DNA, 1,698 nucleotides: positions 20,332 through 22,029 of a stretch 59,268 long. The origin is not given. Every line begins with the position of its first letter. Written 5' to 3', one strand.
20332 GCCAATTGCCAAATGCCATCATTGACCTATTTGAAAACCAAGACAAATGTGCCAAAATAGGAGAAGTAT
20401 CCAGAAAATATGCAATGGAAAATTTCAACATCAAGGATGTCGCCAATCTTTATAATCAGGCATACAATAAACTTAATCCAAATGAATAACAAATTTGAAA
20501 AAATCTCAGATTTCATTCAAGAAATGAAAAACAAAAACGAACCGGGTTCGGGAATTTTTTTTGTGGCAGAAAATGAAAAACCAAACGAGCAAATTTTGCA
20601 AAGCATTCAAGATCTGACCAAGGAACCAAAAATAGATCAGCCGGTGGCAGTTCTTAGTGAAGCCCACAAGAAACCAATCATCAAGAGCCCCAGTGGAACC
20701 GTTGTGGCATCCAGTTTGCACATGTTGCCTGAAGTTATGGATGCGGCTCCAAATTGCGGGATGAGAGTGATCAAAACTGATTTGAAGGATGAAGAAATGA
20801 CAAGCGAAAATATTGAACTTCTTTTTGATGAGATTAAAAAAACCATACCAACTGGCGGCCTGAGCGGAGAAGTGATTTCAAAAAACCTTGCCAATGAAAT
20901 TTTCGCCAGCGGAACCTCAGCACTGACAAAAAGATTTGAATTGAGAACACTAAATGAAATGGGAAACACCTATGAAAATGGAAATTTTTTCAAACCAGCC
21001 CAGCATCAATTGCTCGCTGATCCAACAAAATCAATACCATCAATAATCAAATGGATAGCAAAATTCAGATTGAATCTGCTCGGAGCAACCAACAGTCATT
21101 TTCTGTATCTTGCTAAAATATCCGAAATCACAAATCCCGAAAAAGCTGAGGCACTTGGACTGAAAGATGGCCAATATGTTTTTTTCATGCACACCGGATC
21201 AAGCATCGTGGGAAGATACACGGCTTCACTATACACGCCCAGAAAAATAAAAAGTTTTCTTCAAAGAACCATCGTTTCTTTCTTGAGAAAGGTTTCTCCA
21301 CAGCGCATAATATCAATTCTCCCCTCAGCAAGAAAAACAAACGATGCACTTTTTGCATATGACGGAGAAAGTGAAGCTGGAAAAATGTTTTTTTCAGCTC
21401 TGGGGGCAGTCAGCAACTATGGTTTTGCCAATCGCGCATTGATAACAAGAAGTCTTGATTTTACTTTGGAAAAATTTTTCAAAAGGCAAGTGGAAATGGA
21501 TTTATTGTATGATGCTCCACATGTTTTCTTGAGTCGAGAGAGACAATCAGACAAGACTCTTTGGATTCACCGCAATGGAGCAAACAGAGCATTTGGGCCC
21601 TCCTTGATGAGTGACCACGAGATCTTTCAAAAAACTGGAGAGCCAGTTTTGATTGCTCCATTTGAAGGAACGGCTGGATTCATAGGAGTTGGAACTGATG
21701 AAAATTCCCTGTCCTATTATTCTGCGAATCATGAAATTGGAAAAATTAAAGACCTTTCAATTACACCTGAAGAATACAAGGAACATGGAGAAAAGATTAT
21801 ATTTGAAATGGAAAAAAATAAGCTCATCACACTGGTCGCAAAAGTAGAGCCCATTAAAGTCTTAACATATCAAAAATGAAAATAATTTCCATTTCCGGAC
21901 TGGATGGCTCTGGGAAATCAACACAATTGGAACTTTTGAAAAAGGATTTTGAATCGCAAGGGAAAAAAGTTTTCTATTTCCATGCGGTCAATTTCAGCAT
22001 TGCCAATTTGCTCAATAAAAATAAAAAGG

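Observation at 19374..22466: RtcB-like protein translationally coupled to a glycosyltransferase upstream and a thymidylate-kinase-like P-loop protein downstream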

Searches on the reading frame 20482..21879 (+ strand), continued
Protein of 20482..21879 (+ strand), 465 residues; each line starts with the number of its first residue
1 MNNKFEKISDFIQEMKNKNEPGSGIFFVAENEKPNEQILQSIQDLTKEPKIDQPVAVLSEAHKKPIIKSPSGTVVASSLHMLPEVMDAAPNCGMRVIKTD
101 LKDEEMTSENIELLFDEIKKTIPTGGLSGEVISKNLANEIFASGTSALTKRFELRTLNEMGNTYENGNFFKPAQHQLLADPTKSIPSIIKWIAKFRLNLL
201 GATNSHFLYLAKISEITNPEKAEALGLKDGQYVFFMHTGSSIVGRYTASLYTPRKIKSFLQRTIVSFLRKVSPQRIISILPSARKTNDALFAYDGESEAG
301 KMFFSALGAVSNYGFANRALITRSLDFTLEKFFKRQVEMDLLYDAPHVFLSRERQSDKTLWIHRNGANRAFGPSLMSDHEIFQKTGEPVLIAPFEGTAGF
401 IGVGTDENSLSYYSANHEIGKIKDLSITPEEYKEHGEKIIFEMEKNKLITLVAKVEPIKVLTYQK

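Call 73: find_homologous_proteins(query=L107:9995-11491:+, max_evalue=1e-10)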
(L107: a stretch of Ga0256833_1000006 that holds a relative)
Query L107:9995-11491:+ (498 aa): 983 proteins with E <= 1e-10 among 5949 candidates; the best 120 are listed.
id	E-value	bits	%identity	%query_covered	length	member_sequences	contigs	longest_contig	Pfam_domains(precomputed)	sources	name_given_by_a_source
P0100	0.0e+0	1123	99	100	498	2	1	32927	PF01139.23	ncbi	-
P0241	6.4e-275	930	82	99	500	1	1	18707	PF01139.23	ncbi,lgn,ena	-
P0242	2.4e-233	793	71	100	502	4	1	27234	PF01139.23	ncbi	-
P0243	1.4e-231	787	70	100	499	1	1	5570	PF01139.23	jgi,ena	-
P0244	3.1e-228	776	69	100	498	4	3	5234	PF01139.23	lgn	-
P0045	6.2e-228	775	69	100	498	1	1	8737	PF01139.23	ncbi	-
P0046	1.3e-226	771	68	100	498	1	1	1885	PF01139.23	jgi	-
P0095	3.4e-226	770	69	98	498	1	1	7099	PF01139.23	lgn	-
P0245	7.4e-226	769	67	100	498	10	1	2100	PF01139.23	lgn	-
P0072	1.3e-225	768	71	97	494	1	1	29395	PF01139.23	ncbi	-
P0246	1.0e-224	765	69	99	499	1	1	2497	PF01139.23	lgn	-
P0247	1.7e-224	764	68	100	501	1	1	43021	PF01139.23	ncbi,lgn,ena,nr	ncbi:MAG TPA: hypothetical protein ENJ27_01980 [Candidatus Moranbacteria bacterium]|nr:hypothetical 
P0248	3.0e-224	763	67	100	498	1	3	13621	PF01139.23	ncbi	ncbi:RtcB family protein [Patescibacteria group bacterium]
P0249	4.1e-224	763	68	100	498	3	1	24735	PF01139.23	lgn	-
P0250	4.3e-224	763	71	96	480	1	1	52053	PF01139.23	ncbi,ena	-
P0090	2.5e-223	760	69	99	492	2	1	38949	PF01139.23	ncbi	-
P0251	5.9e-223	759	69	97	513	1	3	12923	PF01139.23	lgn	-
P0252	9.3e-223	758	67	100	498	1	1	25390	PF01139.23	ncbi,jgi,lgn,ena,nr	ncbi:MAG: RtcB family protein [Candidatus Moranbacteria bacterium]|nr:RtcB family protein [Candidatu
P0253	1.2e-222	758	68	99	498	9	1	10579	PF01139.23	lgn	-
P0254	1.0e-214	732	65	100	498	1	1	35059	PF01139.23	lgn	-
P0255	3.7e-214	730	66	100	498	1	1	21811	PF01139.23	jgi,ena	-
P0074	1.5e-211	721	63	100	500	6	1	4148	PF01139.23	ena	-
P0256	9.6e-211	719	64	99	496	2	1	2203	PF01139.23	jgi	-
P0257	1.5e-210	718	65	100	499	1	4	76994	PF01139.23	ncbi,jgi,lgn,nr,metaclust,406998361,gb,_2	ncbi:MAG: hypothetical protein ACD_11C00020G0003 [uncultured bacterium]|nr:MAG: hypothetical protein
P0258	1.9e-208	711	62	100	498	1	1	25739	PF01139.23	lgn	-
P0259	2.0e-208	711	63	100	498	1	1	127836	PF01139.23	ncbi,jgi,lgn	-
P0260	3.5e-208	710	63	99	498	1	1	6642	PF01139.23,PF25891.2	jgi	jgi:tRNA-splicing ligase RtcB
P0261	4.2e-208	710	63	100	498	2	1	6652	PF01139.23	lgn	-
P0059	4.7e-208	710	62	100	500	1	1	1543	PF01139.23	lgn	-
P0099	1.1e-207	709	63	100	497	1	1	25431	PF01139.23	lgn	-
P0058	1.1e-206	705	62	100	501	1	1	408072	PF01139.23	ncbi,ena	-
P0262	1.1e-206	705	64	100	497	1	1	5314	PF01139.23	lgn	-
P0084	1.2e-206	705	63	100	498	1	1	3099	PF01139.23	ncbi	-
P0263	1.4e-206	705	63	99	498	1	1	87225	PF01139.23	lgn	-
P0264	3.9e-206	704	63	100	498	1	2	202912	PF01139.23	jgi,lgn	-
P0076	1.5e-205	702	62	100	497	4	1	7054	PF01139.23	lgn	-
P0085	5.1e-205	700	65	96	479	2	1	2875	PF01139.23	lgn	-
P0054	7.5e-205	699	62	100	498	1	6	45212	PF01139.23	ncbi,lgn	-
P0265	7.6e-205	699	62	100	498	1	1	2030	PF01139.23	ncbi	-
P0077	9.0e-205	699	63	100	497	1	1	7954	PF01139.23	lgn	-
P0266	1.0e-204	699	62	99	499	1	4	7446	PF01139.23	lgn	-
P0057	5.7e-204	696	61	100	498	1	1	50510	PF01139.23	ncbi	-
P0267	7.2e-204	696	61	100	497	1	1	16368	PF01139.23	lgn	-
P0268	8.6e-204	696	62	100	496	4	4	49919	PF01139.23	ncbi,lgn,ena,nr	ncbi:RNA-splicing ligase RtcB [bacterium BMS3Abin15]|nr:RNA-splicing ligase RtcB [bacterium BMS3Abin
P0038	9.4e-204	696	62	100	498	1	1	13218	PF01139.23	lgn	-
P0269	9.6e-204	696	62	98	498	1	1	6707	PF01139.23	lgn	-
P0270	1.2e-203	695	61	100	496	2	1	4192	PF01139.23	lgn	-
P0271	1.4e-203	695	63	100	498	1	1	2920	PF01139.23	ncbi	-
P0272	1.9e-203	695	63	99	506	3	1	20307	PF01139.23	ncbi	-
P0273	2.6e-203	694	61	99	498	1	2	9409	PF01139.23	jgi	jgi:tRNA-splicing ligase RtcB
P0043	2.8e-203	694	63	99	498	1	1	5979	PF01139.23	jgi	jgi:tRNA-splicing ligase RtcB (3'-phosphate/5'-hydroxy nucleic acid ligase)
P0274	4.0e-203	694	62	100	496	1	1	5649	PF01139.23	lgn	-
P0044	8.7e-203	692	63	99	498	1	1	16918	PF01139.23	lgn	-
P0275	9.4e-203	692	61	100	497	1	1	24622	PF01139.23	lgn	-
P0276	3.5e-202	690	62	99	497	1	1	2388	PF01139.23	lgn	-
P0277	5.6e-202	690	61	100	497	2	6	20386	PF01139.23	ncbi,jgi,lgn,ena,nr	ncbi:MAG: hypothetical protein ACD_7C00140G0011 [uncultured bacterium]|nr:MAG: hypothetical protein 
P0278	5.7e-202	690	61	99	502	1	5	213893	PF01139.23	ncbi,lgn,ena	-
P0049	1.6e-201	688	62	100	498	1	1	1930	PF01139.23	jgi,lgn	jgi:tRNA-splicing ligase RtcB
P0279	1.8e-201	688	61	100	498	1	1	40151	PF01139.23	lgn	-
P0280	2.8e-201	688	62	100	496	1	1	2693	PF01139.23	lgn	-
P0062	3.0e-201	687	60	99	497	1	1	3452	PF01139.23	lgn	-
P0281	4.8e-201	687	62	98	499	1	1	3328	PF01139.23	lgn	-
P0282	6.4e-201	686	62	100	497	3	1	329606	PF01139.23,PF25891.2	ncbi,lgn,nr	ncbi:MAG: RtcB family protein [Candidatus Moranbacteria bacterium]|nr:RtcB family protein [Candidatu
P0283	6.7e-201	686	62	100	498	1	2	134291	PF01139.23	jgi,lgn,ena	-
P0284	8.5e-201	686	60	100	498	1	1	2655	PF01139.23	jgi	jgi:tRNA-splicing ligase RtcB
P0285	2.2e-200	685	61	98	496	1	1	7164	PF01139.23,PF25891.2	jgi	-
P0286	3.6e-200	684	61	100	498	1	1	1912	PF01139.23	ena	-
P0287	4.1e-200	684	62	100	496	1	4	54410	PF01139.23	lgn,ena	-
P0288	4.9e-200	683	61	100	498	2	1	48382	PF01139.23,PF25891.2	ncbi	-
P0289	5.1e-200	683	61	99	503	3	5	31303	PF01139.23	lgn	-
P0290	5.3e-200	683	62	99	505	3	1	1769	PF01139.23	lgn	-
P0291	5.5e-200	683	63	96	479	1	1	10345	PF01139.23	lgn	-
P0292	6.3e-200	683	59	100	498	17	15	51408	PF01139.23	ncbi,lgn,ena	-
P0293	6.9e-200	683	60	99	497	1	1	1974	PF01139.23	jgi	jgi:tRNA-splicing ligase RtcB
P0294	7.1e-200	683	62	100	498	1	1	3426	PF01139.23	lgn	-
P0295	7.9e-200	683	61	99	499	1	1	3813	PF01139.23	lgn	-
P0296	9.7e-200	682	61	99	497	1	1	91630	PF01139.23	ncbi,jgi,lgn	ncbi:MAG: RtcB family protein [Parcubacteria group bacterium]|jgi:tRNA-splicing ligase RtcB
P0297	1.0e-199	682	60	98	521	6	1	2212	PF01139.23,PF25891.2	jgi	-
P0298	1.1e-199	682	63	98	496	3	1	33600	PF01139.23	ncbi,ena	-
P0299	1.2e-199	682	62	99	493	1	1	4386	PF01139.23,PF25891.2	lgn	-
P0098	1.4e-199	682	60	99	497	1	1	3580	PF01139.23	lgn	-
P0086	1.7e-199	682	62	99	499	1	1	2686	PF01139.23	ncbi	-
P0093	2.2e-199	681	61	100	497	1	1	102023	PF01139.23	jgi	jgi:tRNA-splicing ligase RtcB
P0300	2.4e-199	681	60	98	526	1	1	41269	PF01139.23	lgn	-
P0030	2.4e-199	681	61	99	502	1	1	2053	PF01139.23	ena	-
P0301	2.6e-199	681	62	100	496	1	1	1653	PF01139.23,PF25891.2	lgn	-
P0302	3.0e-199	681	61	100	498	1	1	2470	PF01139.23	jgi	jgi:tRNA-splicing ligase RtcB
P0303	3.8e-199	680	62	99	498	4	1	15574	PF01139.23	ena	-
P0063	4.9e-199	680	60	99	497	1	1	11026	PF01139.23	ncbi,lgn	-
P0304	5.5e-199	680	61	99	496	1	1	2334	PF01139.23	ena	-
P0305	6.3e-199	680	59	99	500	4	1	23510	PF01139.23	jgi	-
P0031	8.6e-199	679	59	100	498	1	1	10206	PF01139.23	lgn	-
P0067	1.0e-198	679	61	99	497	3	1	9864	PF01139.23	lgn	-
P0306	1.1e-198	679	61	100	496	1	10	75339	PF01139.23,PF25891.2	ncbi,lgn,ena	-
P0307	1.1e-198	679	60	99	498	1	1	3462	PF01139.23,PF25891.2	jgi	jgi:tRNA-splicing ligase RtcB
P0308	1.1e-198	679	61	100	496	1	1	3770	PF01139.23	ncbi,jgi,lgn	-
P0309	1.3e-198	679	60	100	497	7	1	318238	PF01139.23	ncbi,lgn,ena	ncbi:MAG: RtcB family protein [Parcubacteria group bacterium]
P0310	1.5e-198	678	61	98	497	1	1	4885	PF01139.23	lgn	-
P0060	1.6e-198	678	62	96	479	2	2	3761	PF01139.23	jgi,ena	-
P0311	1.8e-198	678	61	99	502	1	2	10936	PF01139.23,PF25891.2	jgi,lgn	jgi:tRNA-splicing ligase RtcB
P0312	2.0e-198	678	59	99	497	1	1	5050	PF01139.23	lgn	-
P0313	2.8e-198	678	61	99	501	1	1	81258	PF01139.23,PF25891.2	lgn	-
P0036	3.3e-198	677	62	96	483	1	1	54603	PF01139.23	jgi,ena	-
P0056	4.6e-198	677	60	99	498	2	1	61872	PF01139.23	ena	-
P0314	7.4e-198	676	60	100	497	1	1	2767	PF01139.23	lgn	-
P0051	7.4e-198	676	61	99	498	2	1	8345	PF01139.23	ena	-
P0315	7.9e-198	676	61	100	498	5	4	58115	PF01139.23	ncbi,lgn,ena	-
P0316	9.5e-198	676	60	100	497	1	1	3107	PF01139.23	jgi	jgi:tRNA-splicing ligase RtcB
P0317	1.1e-197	676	59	99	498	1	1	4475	PF01139.23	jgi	jgi:tRNA-splicing ligase RtcB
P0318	1.1e-197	676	59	100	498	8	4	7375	PF01139.23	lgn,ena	-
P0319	1.7e-197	675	61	99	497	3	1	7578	PF01139.23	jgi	-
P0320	1.9e-197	675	61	99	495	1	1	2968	PF01139.23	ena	-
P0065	2.3e-197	675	60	98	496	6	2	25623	PF01139.23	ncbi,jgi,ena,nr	ncbi:MAG: hypothetical protein CO140_04240 [Candidatus Moranbacteria bacterium CG_4_9_14_3_um_filter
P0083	2.5e-197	675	59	99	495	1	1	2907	PF01139.23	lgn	-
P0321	2.6e-197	674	59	100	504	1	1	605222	PF01139.23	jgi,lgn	-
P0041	4.1e-197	674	60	100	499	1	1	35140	PF01139.23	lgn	-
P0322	5.2e-197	673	60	99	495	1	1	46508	PF01139.23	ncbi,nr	ncbi:MAG: RtcB family protein [Candidatus Moranbacteria bacterium]|nr:RtcB family protein [Candidatu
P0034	5.4e-197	673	60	99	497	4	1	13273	PF01139.23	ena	-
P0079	5.6e-197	673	60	99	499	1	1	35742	PF01139.23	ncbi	ncbi:MAG: RtcB family protein [Patescibacteria group bacterium]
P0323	6.3e-197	673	59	100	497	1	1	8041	PF01139.23,PF25891.2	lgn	-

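Call 74: find_encoding_contigs(protein=P0241, flank=10000, max_places=2)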
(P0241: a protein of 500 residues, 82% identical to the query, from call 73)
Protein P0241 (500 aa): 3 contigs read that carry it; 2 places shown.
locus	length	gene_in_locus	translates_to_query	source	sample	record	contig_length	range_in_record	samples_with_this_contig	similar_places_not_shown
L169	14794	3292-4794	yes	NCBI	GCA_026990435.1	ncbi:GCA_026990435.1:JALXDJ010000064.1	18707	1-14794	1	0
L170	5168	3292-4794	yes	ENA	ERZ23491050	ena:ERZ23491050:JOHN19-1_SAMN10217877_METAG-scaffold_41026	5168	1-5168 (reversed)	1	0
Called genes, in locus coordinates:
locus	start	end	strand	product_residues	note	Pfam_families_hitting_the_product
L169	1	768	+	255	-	?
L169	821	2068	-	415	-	PF11258:DUF3048, PF17479:DUF3048_C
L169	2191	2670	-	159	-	-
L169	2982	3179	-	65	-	-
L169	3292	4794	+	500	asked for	PF01139:RtcB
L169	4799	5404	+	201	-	PF02223:Thymidylate_kin (weak)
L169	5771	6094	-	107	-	-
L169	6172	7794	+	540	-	-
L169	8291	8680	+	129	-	-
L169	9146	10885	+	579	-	PF05496:RuvB_N (faint), PF13177:DNA_pol3_delta2, PF13173:AAA_14 (faint), PF13401:AAA_22 (weak), PF13604:AAA_30 (weak), PF00004:AAA, PF22608:DNAX_ATPase_lid, PF12169:DNA_pol3_gamma3, +1 more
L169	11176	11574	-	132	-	PF02629:CoA_binding (weak), PF13380:CoA_binding_2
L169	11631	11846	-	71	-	-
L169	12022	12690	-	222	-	PF00578:AhpC-TSA, PF08534:Redoxin, PF10417:1-cysPrx_C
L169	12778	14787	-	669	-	PF17764:PriA_3primeBD, PF00271:Helicase_C (faint), PF00270:DEAD, PF04851:ResIII, PF18074:PriA_C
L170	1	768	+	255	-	?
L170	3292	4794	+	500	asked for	PF01139:RtcB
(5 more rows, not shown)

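Call 75: find_encoding_contigs(protein=P0242, flank=10000, max_places=2)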
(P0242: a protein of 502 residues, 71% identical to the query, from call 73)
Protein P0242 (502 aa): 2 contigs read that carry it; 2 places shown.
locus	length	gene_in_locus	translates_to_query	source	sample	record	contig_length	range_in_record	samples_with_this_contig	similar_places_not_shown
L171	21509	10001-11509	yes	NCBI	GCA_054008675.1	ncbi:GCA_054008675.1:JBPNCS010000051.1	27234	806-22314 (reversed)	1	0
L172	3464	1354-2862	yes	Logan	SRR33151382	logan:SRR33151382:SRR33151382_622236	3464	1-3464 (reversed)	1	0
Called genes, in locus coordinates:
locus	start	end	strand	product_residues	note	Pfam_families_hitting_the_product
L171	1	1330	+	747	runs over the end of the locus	PF00580:UvrD-helicase, PF01443:Viral_helicase1 (faint), PF13086:AAA_11, PF13245:AAA_19, PF13604:AAA_30 (faint), PF13361:UvrD_C, PF13538:UvrD_C_2, PF21196:PcrA_UvrD_tudor (faint)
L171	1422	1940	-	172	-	-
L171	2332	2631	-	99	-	-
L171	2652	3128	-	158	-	PF13302:Acetyltransf_3 (faint), PF00583:Acetyltransf_1, PF13673:Acetyltransf_10, PF13508:Acetyltransf_7, PF08445:FR47 (weak)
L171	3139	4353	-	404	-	PF13173:AAA_14, PF13401:AAA_22 (faint)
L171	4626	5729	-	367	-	PF02646:RmuC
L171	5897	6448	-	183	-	PF02834:LigT_PEase, PF10469:AKAP7_NLS (weak), PF13563:2_5_RNA_ligase2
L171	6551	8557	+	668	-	PF17764:PriA_3primeBD, PF00270:DEAD, PF04851:ResIII, PF00271:Helicase_C (weak), PF18074:PriA_C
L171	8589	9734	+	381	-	PF00534:Glycos_transf_1, PF13692:Glyco_trans_1_4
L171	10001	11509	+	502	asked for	PF01139:RtcB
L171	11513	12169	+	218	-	PF02223:Thymidylate_kin (weak)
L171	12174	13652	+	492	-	PF01943:Polysacc_synt, PF13440:Polysacc_synt_3, PF03023:MurJ, PF01554:MatE (weak)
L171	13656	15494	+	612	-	PF02366:PMT, PF13231:PMT_2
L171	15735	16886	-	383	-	PF25199:nSTAND_NTPase5 (weak), PF00004:AAA (weak), PF13173:AAA_14, PF13635:DUF4143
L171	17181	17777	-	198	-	PF03575:Peptidase_S51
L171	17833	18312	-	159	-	-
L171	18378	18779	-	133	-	-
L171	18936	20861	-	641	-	PF01411:tRNA-synt_2c, PF07973:tRNA_SAD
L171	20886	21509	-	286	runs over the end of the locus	-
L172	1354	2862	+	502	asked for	PF01139:RtcB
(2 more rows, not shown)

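Call 78: search_protein_families(library=pfam, proteins=[L107:12935-14575:+, L169:6172-7794:+], max_evalue=1)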
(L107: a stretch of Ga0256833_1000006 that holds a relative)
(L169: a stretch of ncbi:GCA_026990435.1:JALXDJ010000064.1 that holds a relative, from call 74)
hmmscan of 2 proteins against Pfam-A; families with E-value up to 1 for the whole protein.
L107:12935-14575:+ (546 aa): 0 families

L169:6172-7794:+ (540 aa): 0 families

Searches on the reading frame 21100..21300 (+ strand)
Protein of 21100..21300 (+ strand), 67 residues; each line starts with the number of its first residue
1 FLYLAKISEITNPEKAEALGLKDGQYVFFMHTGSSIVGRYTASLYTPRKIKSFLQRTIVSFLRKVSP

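Call 56: search_solved_structures(query=window:21100-21300:+, max_evalue=10, show_alignments=5)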
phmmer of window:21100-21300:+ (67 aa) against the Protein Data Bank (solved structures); distinct sequences matched with E-value up to 10: 7.
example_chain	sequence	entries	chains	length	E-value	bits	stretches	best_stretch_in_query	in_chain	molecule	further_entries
1uc2_A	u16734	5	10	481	0.0011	22.3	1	1-46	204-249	hypothetical protein PH1602 | tRNA-splicing ligase RtcB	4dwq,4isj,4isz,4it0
4dwr_B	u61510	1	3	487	0.0011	22.3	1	1-46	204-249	tRNA-splicing ligase RtcB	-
7lfq_A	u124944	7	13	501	0.0012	22.3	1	1-46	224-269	RNA-splicing ligase RtcB | tRNA-splicing ligase RtcB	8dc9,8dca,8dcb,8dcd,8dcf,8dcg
2epg_A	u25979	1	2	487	0.18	15.4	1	1-51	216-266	Hypothetical protein TTHA1785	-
4v4b_AB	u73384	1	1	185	1.5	12.5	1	7-59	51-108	40S ribosomal protein S0-A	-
3j4u_A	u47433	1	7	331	1.5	12.5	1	37-60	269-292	major capsid protein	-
4v7h_AB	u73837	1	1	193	1.6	12.4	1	7-59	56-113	40S ribosomal protein S0(A)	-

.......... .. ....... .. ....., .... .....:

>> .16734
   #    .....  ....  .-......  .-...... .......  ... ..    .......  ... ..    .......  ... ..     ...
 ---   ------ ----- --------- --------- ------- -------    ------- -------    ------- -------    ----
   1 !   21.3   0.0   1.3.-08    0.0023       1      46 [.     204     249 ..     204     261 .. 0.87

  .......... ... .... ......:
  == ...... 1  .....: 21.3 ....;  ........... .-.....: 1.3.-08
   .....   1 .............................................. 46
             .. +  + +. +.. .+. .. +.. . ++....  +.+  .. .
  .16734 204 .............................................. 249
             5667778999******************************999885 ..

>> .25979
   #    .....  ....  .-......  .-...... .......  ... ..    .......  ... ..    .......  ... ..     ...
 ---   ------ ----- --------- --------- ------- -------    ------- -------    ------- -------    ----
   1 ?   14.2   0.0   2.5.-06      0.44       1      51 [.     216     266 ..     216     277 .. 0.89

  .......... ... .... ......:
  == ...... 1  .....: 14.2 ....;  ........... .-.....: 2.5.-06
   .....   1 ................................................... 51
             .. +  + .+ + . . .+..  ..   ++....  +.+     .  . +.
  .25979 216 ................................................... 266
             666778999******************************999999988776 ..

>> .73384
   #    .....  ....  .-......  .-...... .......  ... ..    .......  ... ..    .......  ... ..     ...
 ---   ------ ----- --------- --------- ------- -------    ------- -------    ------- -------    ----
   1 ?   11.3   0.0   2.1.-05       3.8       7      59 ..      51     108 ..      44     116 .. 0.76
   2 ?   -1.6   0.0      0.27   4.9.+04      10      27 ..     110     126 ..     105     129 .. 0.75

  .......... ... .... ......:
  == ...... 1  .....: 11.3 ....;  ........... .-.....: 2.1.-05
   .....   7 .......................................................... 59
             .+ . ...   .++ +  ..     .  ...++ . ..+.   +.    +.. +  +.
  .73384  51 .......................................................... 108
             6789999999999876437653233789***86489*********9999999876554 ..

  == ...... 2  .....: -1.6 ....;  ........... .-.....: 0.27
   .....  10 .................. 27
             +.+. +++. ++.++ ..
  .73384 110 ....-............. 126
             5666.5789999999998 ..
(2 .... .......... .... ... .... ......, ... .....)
